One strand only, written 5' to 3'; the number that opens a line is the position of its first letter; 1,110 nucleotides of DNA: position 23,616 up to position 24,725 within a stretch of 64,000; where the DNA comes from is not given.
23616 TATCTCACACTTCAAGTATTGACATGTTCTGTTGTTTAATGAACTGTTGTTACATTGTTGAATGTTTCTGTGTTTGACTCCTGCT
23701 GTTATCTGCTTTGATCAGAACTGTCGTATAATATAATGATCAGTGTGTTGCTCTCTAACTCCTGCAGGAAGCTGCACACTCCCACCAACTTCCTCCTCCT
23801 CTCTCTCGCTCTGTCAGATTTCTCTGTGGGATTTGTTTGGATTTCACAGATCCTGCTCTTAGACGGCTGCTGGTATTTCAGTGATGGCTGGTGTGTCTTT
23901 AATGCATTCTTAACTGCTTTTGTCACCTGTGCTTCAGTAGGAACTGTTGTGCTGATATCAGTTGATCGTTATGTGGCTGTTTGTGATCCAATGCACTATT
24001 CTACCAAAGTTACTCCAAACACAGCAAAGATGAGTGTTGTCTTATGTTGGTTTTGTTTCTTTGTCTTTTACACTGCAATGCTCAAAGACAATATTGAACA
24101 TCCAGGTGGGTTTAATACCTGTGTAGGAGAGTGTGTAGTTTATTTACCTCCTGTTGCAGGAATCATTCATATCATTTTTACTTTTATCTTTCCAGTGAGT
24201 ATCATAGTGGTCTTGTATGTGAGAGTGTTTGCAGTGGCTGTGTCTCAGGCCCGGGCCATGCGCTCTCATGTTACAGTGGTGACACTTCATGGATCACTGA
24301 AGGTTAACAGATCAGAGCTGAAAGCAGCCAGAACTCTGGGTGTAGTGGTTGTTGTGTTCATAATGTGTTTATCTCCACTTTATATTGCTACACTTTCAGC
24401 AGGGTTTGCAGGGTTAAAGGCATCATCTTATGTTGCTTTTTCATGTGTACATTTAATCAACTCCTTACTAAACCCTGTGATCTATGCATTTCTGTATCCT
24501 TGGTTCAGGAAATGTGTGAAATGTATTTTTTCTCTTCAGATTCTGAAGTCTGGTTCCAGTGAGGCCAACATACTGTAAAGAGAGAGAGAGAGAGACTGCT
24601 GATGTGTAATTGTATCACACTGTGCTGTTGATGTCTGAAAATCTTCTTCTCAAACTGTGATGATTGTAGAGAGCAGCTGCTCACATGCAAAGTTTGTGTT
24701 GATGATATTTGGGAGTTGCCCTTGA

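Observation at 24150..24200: A 30-bp ligand-pocket patch in TM5 alternates A-B-A-B along the array while flanking DNA is near-identical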

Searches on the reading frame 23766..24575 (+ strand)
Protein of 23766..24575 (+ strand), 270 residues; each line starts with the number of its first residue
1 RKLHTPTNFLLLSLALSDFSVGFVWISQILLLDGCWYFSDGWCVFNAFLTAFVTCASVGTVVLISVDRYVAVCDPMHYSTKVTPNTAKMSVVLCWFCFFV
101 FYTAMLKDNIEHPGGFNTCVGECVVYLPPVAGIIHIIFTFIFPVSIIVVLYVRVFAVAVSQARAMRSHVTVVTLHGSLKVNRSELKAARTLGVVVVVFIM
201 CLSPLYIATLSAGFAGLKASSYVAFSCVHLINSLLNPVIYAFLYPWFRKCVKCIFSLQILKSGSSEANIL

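Call 6: find_homologous_proteins(query=window:23766-24575:+, max_evalue=1e-30)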
Query seq(270 aa) (270 aa): 3275 proteins with E <= 1e-30 among 4666 candidates; the best 120 are listed.
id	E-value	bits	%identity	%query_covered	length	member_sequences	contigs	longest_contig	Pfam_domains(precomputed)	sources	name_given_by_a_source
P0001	2.5e-173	593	100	100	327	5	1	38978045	PF00001.27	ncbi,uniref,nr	ncbi:trace amine-associated receptor 13c-like [Gouania willdenowi]|uniref:trace amine-associated rec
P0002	3.6e-124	432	72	100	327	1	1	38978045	PF10328.16,PF00001.27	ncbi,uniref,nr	ncbi:trace amine-associated receptor 6-like [Gouania willdenowi]|uniref:trace amine-associated recep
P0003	9.1e-124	431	73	100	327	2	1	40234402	PF10323.16,PF00001.27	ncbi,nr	ncbi:trace amine-associated receptor 13c-like [Gouania willdenowi]|nr:trace amine-associated recepto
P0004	1.4e-123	430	73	100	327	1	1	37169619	PF00001.27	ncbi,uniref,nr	ncbi:trace amine-associated receptor 13c-like [Gouania willdenowi]|uniref:trace amine-associated rec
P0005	2.8e-123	429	73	100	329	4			PF00001.27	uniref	uniref:Trace amine-associated receptor 6-like n=2 Tax=Gouania willdenowi TaxID=441366 RepID=A0A8C5DX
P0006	1.0e-121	424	72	100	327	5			PF00001.27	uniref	uniref:Trace amine-associated receptor 13c-like n=1 Tax=Gouania willdenowi TaxID=441366 RepID=A0A8C5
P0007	1.0e-121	424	72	100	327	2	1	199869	PF10328.16,PF00001.27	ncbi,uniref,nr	ncbi:trace amine-associated receptor 3-like isoform X1 [Gouania willdenowi]|uniref:trace amine-assoc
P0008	2.5e-121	423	71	100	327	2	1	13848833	PF00001.27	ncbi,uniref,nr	ncbi:trace amine-associated receptor 6-like [Gouania willdenowi]|uniref:trace amine-associated recep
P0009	3.0e-121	423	71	100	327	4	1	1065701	PF10328.16,PF00001.27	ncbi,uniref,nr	ncbi:trace amine-associated receptor 6-like [Gouania willdenowi]|uniref:trace amine-associated recep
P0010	1.7e-120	420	72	100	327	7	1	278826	PF10328.16,PF00001.27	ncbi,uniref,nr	ncbi:trace amine-associated receptor 13c-like [Gouania willdenowi]|uniref:trace amine-associated rec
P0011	4.8e-120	419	74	96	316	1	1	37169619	PF10328.16,PF00001.27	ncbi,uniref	ncbi:trace amine-associated receptor 3-like, partial [Gouania willdenowi]|uniref:trace amine-associa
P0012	4.4e-119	415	72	100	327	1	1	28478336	PF10328.16,PF00001.27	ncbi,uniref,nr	ncbi:trace amine-associated receptor 6-like [Gouania willdenowi]|uniref:trace amine-associated recep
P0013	7.6e-118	411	70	100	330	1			PF00001.27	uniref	uniref:G-protein coupled receptors family 1 profile domain-containing protein n=1 Tax=Gouania willde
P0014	5.3e-116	405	69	100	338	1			PF00001.27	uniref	uniref:G-protein coupled receptors family 1 profile domain-containing protein n=1 Tax=Gouania willde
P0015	9.3e-116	405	69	100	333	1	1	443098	PF00001.27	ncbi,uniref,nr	ncbi:trace amine-associated receptor 6-like [Gouania willdenowi]|uniref:trace amine-associated recep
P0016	5.8e-115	402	68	100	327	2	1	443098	PF00001.27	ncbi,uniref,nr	ncbi:trace amine-associated receptor 13c-like [Gouania willdenowi]|uniref:trace amine-associated rec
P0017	3.2e-114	399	69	100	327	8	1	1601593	PF10328.16,PF00001.27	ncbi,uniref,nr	ncbi:trace amine-associated receptor 8a-like [Gouania willdenowi]|uniref:trace amine-associated rece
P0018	1.4e-113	397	69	100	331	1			PF00001.27,PF13853.13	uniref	uniref:G-protein coupled receptors family 1 profile domain-containing protein n=1 Tax=Gouania willde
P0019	5.0e-113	396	68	100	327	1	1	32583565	PF00001.27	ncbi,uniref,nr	ncbi:trace amine-associated receptor 6-like [Gouania willdenowi]|uniref:Trace amine-associated recep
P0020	7.8e-113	395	68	100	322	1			PF00001.27,PF13853.13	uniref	uniref:G-protein coupled receptors family 1 profile domain-containing protein n=1 Tax=Gouania willde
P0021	9.8e-113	395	69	100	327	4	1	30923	PF00001.27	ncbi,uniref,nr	ncbi:trace amine-associated receptor 13c-like [Gouania willdenowi]|uniref:trace amine-associated rec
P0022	1.4e-112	394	69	100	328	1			PF10328.16,PF00001.27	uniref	uniref:G-protein coupled receptors family 1 profile domain-containing protein n=1 Tax=Gouania willde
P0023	7.6e-111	388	67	100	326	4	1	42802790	PF10320.16,PF00001.27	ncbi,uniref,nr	ncbi:trace amine-associated receptor 3-like [Gouania willdenowi]|uniref:trace amine-associated recep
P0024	2.8e-109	383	68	100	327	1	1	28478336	PF10328.16,PF00001.27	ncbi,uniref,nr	ncbi:trace amine-associated receptor 13c-like [Gouania willdenowi]|uniref:trace amine-associated rec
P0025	2.9e-109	383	67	100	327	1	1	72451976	PF00001.27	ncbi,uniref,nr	ncbi:trace amine-associated receptor 6-like [Gouania willdenowi]|uniref:trace amine-associated recep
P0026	4.8e-109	383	68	100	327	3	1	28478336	PF10328.16,PF00001.27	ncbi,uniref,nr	ncbi:trace amine-associated receptor 13c-like [Gouania willdenowi]|uniref:trace amine-associated rec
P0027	3.0e-108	380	68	100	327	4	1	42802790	PF10328.16,PF00001.27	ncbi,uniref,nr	ncbi:trace amine-associated receptor 6-like [Gouania willdenowi]|uniref:trace amine-associated recep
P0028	5.7e-108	379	67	97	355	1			PF00001.27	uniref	uniref:G-protein coupled receptors family 1 profile domain-containing protein n=1 Tax=Gouania willde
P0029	5.0e-107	376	66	100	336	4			PF10328.16,PF00001.27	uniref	uniref:G-protein coupled receptors family 1 profile domain-containing protein n=1 Tax=Gouania willde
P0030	7.2e-107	375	67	100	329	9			PF00001.27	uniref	uniref:Trace amine-associated receptor 6-like n=2 Tax=Gouania willdenowi TaxID=441366 RepID=A0A8C5HK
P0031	3.1e-106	373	66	100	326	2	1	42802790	PF00001.27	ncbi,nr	ncbi:trace amine-associated receptor 13c-like [Gouania willdenowi]|nr:trace amine-associated recepto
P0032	7.9e-104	365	65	100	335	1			PF10328.16,PF00001.27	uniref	uniref:G-protein coupled receptors family 1 profile domain-containing protein n=1 Tax=Gouania willde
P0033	2.4e-103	364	66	100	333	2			PF00001.27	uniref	uniref:G-protein coupled receptors family 1 profile domain-containing protein n=1 Tax=Gouania willde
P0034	2.9e-103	364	65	100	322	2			PF10328.16,PF10320.16,PF00001.27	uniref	uniref:G-protein coupled receptors family 1 profile domain-containing protein n=1 Tax=Gouania willde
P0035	1.6e-102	361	68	100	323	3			PF10328.16,PF00001.27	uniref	uniref:G-protein coupled receptors family 1 profile domain-containing protein n=1 Tax=Gouania willde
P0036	4.6e-101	356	64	100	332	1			PF10323.16,PF00001.27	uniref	uniref:G-protein coupled receptors family 1 profile domain-containing protein n=1 Tax=Gouania willde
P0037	6.7e-101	356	63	100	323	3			PF10328.16,PF10320.16,PF00001.27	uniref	uniref:G-protein coupled receptors family 1 profile domain-containing protein n=1 Tax=Gouania willde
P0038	2.6e-100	354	61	100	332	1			PF10320.16,PF00001.27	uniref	uniref:G-protein coupled receptors family 1 profile domain-containing protein n=1 Tax=Gouania willde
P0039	1.3e-99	352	62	100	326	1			PF10328.16,PF00001.27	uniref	uniref:G-protein coupled receptors family 1 profile domain-containing protein n=1 Tax=Gouania willde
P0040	2.1e-99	351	61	100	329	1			PF10320.16,PF00001.27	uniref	uniref:G-protein coupled receptors family 1 profile domain-containing protein n=1 Tax=Gouania willde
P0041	1.1e-98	349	61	99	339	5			PF10328.16,PF10320.16,PF00001.27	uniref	uniref:G-protein coupled receptors family 1 profile domain-containing protein n=1 Tax=Gouania willde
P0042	4.7e-96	340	51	79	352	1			PF00001.27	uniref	uniref:G-protein coupled receptors family 1 profile domain-containing protein n=1 Tax=Oreochromis ni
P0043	1.6e-95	338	63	100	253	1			PF10328.16,PF00001.27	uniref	uniref:G-protein coupled receptors family 1 profile domain-containing protein n=1 Tax=Gouania willde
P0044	1.6e-94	335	58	100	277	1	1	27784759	PF00001.27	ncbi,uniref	ncbi:trace amine-associated receptor 8a-like, partial [Mugil cephalus]|uniref:trace amine-associated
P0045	1.7e-94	335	49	95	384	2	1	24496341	PF00001.27,PF13853.13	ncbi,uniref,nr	ncbi:trace amine-associated receptor 13c-like [Anabas testudineus]|uniref:trace amine-associated rec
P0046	2.5e-94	334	56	100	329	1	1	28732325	PF10328.16,PF00001.27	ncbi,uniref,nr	ncbi:trace amine-associated receptor 4-like [Mastacembelus armatus]|uniref:trace amine-associated re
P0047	1.6e-93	332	51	100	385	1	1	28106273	PF00001.27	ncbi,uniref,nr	ncbi:Trace amine-associated receptor 7e [Channa argus]|uniref:Trace amine-associated receptor 7e n=1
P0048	4.6e-93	330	58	100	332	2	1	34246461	PF10328.16,PF00001.27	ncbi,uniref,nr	ncbi:trace amine-associated receptor 3-like [Salarias fasciatus]|uniref:Trace amine-associated recep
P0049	7.5e-93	329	51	100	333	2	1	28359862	PF00001.27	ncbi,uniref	ncbi:trace amine-associated receptor 13c-like [Channa argus]|uniref:trace amine-associated receptor 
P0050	9.3e-93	329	64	100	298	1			PF00001.27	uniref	uniref:G-protein coupled receptors family 1 profile domain-containing protein n=1 Tax=Gouania willde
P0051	6.9e-92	326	63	97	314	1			PF00001.27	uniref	uniref:G-protein coupled receptors family 1 profile domain-containing protein n=1 Tax=Gouania willde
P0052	1.1e-91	326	55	100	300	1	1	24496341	PF10328.16,PF00001.27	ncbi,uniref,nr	ncbi:trace amine-associated receptor 4-like [Anabas testudineus]|uniref:trace amine-associated recep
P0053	1.2e-91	326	57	100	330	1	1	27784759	PF10328.16,PF00001.27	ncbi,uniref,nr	ncbi:trace amine-associated receptor 13c-like [Mugil cephalus]|uniref:trace amine-associated recepto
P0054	2.1e-91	325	54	100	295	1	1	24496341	PF00001.27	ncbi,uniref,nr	ncbi:trace amine-associated receptor 4-like [Anabas testudineus]|uniref:trace amine-associated recep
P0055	2.1e-91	325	54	100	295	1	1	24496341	PF00001.27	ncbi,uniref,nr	ncbi:trace amine-associated receptor 4-like [Anabas testudineus]|uniref:trace amine-associated recep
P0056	2.3e-91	325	57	100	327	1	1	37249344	PF10328.16,PF00001.27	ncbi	ncbi:unnamed protein product [Ophioblennius macclurei]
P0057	1.0e-90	322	57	100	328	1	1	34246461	PF10328.16,PF00001.27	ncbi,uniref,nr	ncbi:trace amine-associated receptor 8a-like [Salarias fasciatus]|uniref:trace amine-associated rece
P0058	1.1e-90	322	55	100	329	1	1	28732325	PF10328.16,PF00001.27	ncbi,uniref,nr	ncbi:trace amine-associated receptor 4-like [Mastacembelus armatus]|uniref:trace amine-associated re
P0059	1.4e-90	322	56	100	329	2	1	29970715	PF00001.27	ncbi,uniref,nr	ncbi:trace amine-associated receptor 13c-like [Siniperca chuatsi]|uniref:trace amine-associated rece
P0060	1.5e-90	322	56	100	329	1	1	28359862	PF10328.16,PF00001.27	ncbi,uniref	ncbi:trace amine-associated receptor 13c-like [Channa argus]|uniref:trace amine-associated receptor 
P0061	1.7e-90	322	60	100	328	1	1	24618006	PF10328.16,PF00001.27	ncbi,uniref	ncbi:trace amine-associated receptor 8a-like [Trachinotus anak]|uniref:trace amine-associated recept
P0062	1.9e-90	322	58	100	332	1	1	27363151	PF10328.16,PF00001.27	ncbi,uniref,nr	ncbi:hypothetical protein Q5P01_013984 [Channa striata]|uniref:G-protein coupled receptors family 1 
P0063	2.2e-90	321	55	100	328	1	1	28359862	PF10328.16,PF00001.27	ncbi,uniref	ncbi:trace amine-associated receptor 8a-like [Channa argus]|uniref:trace amine-associated receptor 8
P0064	1.6e-89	319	56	100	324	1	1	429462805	PF00001.27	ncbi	ncbi:trace amine-associated receptor 13c-like [Pholidichthys leucotaenia]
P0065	1.6e-89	318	54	100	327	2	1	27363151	PF00001.27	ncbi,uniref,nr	ncbi:hypothetical protein Q5P01_014035 [Channa striata]|uniref:G-protein coupled receptors family 1 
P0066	1.9e-89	318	54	100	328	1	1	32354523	PF00001.27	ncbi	ncbi:trace amine-associated receptor 4-like [Sander vitreus]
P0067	1.9e-89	318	56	100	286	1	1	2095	PF00001.27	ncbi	-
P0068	2.9e-89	318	55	100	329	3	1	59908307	PF10328.16,PF00001.27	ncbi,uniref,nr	ncbi:trace amine-associated receptor 13c-like [Sphaeramia orbicularis]|uniref:trace amine-associated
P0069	3.0e-89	318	55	100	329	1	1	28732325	PF10328.16,PF00001.27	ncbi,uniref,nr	ncbi:trace amine-associated receptor 3-like [Mastacembelus armatus]|uniref:trace amine-associated re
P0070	3.3e-89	317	56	100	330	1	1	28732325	PF10328.16,PF00001.27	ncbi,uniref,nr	ncbi:trace amine-associated receptor 13c-like [Mastacembelus armatus]|uniref:trace amine-associated 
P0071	3.5e-89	317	56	100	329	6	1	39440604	PF00001.27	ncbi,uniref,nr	ncbi:trace amine-associated receptor 13c-like [Perca fluviatilis]|uniref:trace amine-associated rece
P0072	4.1e-89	317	55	100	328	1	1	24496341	PF00001.27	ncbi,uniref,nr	ncbi:trace amine-associated receptor 4-like [Anabas testudineus]|uniref:trace amine-associated recep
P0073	4.1e-89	317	56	100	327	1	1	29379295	PF00001.27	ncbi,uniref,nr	ncbi:trace amine-associated receptor 6-like [Etheostoma cragini]|uniref:trace amine-associated recep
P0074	4.2e-89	317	56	100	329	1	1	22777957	PF10328.16,PF00001.27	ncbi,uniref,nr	ncbi:trace amine-associated receptor 13c-like [Parambassis ranga]|uniref:Trace amine-associated rece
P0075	4.2e-89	317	56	100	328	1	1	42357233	PF00001.27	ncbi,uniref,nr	ncbi:trace amine-associated receptor 8a-like [Epinephelus moara]|uniref:trace amine-associated recep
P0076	4.7e-89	317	54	100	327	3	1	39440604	PF00001.27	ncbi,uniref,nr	ncbi:trace amine-associated receptor 8a-like [Perca fluviatilis]|uniref:trace amine-associated recep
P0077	5.1e-89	317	56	100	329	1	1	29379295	PF00001.27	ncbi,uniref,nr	ncbi:trace amine-associated receptor 13c-like [Etheostoma cragini]|uniref:trace amine-associated rec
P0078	5.3e-89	317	56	100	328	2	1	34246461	PF10328.16,PF00001.27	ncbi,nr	ncbi:trace amine-associated receptor 13c-like [Salarias fasciatus]|nr:trace amine-associated recepto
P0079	5.4e-89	317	55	100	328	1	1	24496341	PF10328.16,PF00001.27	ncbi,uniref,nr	ncbi:trace amine-associated receptor 13c-like [Anabas testudineus]|uniref:trace amine-associated rec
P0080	6.5e-89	317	56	100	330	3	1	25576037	PF10328.16,PF00001.27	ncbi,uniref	ncbi:trace amine-associated receptor 13c-like [Enoplosus armatus]|uniref:trace amine-associated rece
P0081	6.6e-89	316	56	100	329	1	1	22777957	PF00001.27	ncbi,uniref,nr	ncbi:trace amine-associated receptor 13c-like [Parambassis ranga]|uniref:Trace amine-associated rece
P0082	6.9e-89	316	54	100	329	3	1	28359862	PF00001.27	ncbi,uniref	ncbi:trace amine-associated receptor 13c-like [Channa argus]|uniref:trace amine-associated receptor 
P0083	7.2e-89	316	57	100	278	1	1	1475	PF00001.27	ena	-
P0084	7.2e-89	316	55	100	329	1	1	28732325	PF10328.16,PF00001.27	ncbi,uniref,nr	ncbi:trace amine-associated receptor 4-like [Mastacembelus armatus]|uniref:trace amine-associated re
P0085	7.4e-89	316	56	100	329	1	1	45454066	PF00001.27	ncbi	ncbi:trace amine-associated receptor 8a-like [Epinephelus lanceolatus]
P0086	7.4e-89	316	57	100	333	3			PF00001.27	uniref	uniref:Trace amine-associated receptor 13c-like n=1 Tax=Sander lucioperca TaxID=283035 RepID=A0A8C9X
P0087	7.5e-89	316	56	100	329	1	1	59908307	PF00001.27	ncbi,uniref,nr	ncbi:trace amine-associated receptor 13c-like [Sphaeramia orbicularis]|uniref:trace amine-associated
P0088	1.1e-88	316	55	100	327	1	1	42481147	PF00001.27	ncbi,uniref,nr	ncbi:trace amine-associated receptor 13c-like [Sander lucioperca]|uniref:trace amine-associated rece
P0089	1.1e-88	316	55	100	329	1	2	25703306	PF00001.27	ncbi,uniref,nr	ncbi:trace amine-associated receptor 13c-like [Lates calcarifer]|uniref:Trace amine-associated recep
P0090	1.2e-88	316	57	100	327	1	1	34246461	PF00001.27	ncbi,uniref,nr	ncbi:trace amine-associated receptor 13c-like [Salarias fasciatus]|uniref:trace amine-associated rec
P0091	1.6e-88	315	53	100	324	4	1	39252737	PF10328.16,PF00001.27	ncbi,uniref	ncbi:trace amine-associated receptor 13c-like [Odontesthes bonariensis]|uniref:trace amine-associate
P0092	1.6e-88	315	57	100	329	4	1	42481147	PF10328.16,PF00001.27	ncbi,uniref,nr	ncbi:trace amine-associated receptor 13c-like [Sander lucioperca]|uniref:trace amine-associated rece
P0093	1.7e-88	315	53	100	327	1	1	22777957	PF00001.27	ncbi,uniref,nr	ncbi:trace amine-associated receptor 13c-like [Parambassis ranga]|uniref:Trace amine-associated rece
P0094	1.9e-88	315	56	100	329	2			PF00001.27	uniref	uniref:trace amine-associated receptor 13c-like n=1 Tax=Semicossyphus pulcher TaxID=241346 RepID=UPI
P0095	2.0e-88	315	53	100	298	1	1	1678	PF00001.27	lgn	-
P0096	2.1e-88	315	56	100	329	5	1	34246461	PF10328.16,PF00001.27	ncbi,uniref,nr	ncbi:trace amine-associated receptor 8a-like [Salarias fasciatus]|uniref:trace amine-associated rece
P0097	2.6e-88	315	55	100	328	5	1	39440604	PF00001.27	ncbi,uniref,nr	ncbi:trace amine-associated receptor 13c-like [Perca fluviatilis]|uniref:trace amine-associated rece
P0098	2.9e-88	314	56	100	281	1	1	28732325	PF00001.27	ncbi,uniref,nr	ncbi:trace amine-associated receptor 7b-like [Mastacembelus armatus]|uniref:trace amine-associated r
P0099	3.0e-88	314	55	100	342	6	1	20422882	PF00001.27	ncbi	ncbi:trace amine-associated receptor 13c-like [Gasterosteus aculeatus]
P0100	3.6e-88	314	56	100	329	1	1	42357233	PF00001.27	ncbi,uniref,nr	ncbi:trace amine-associated receptor 13c-like [Epinephelus moara]|uniref:trace amine-associated rece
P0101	4.1e-88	314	58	100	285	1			PF00001.27,PF13853.13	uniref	uniref:G-protein coupled receptors family 1 profile domain-containing protein n=1 Tax=Gouania willde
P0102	4.2e-88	314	56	100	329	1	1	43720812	PF00001.27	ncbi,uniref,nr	ncbi:trace amine-associated receptor 13c-like [Epinephelus fuscoguttatus]|uniref:trace amine-associa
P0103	4.6e-88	314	57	100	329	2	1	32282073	PF00001.27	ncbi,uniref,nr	ncbi:trace amine-associated receptor 13c-like [Micropterus dolomieu]|uniref:trace amine-associated r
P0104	4.7e-88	314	54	100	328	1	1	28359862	PF10328.16,PF00001.27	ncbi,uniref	ncbi:trace amine-associated receptor 13c-like [Channa argus]|uniref:trace amine-associated receptor 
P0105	4.7e-88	314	58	100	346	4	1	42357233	PF00001.27,PF13853.13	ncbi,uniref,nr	ncbi:trace amine-associated receptor 13c-like [Epinephelus moara]|uniref:trace amine-associated rece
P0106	5.3e-88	314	55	100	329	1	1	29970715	PF10328.16,PF10323.16,PF00001.27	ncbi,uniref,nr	ncbi:trace amine-associated receptor 13c-like [Siniperca chuatsi]|uniref:trace amine-associated rece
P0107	6.3e-88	313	55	100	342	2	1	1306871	PF10328.16,PF00001.27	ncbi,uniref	ncbi:trace amine-associated receptor 13c-like [Cebidichthys violaceus]|uniref:trace amine-associated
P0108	7.5e-88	313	57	100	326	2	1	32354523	PF00001.27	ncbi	ncbi:trace amine-associated receptor 13c-like [Sander vitreus]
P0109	7.9e-88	313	56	100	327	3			PF10328.16,PF00001.27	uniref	uniref:G-protein coupled receptors family 1 profile domain-containing protein n=2 Tax=Amphiprion Tax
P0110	9.5e-88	313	56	100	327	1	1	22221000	PF00001.27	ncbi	ncbi:uncharacterized protein V6R79_003785 [Siganus canaliculatus]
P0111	1.0e-87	313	55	100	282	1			PF00001.27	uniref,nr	uniref:trace amine-associated receptor 13c-like n=1 Tax=Gasterosteus aculeatus aculeatus TaxID=48145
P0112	1.0e-87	313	58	100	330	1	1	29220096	PF00001.27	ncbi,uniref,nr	ncbi:trace amine-associated receptor 13c-like [Xiphias gladius]|uniref:trace amine-associated recept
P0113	1.2e-87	312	57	100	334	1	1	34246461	PF00001.27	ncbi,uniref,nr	ncbi:trace amine-associated receptor 13c-like [Salarias fasciatus]|uniref:trace amine-associated rec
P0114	1.2e-87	312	55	100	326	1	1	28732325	PF00001.27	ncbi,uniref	ncbi:trace amine-associated receptor 8a-like, partial [Mastacembelus armatus]|uniref:trace amine-ass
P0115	1.2e-87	312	56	100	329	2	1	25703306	PF00001.27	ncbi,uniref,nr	ncbi:trace amine-associated receptor 13c-like [Lates calcarifer]|uniref:Trace amine-associated recep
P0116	1.3e-87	312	53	100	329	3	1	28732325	PF10328.16,PF00001.27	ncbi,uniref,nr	ncbi:trace amine-associated receptor 13c-like [Mastacembelus armatus]|uniref:trace amine-associated 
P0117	1.4e-87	312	56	100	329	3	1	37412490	PF10328.16,PF00001.27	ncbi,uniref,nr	ncbi:trace amine-associated receptor 13c-like [Perca flavescens]|uniref:trace amine-associated recep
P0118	1.4e-87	312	55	100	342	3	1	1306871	PF00001.27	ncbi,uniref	ncbi:trace amine-associated receptor 13c-like [Cebidichthys violaceus]|uniref:trace amine-associated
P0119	1.5e-87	312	53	100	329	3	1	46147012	PF00001.27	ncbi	ncbi:trace amine-associated receptor 13c-like [Symphorus nematophorus]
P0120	1.6e-87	312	54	100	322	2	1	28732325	PF00001.27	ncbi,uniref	ncbi:trace amine-associated receptor 4-like, partial [Mastacembelus armatus]|uniref:trace amine-asso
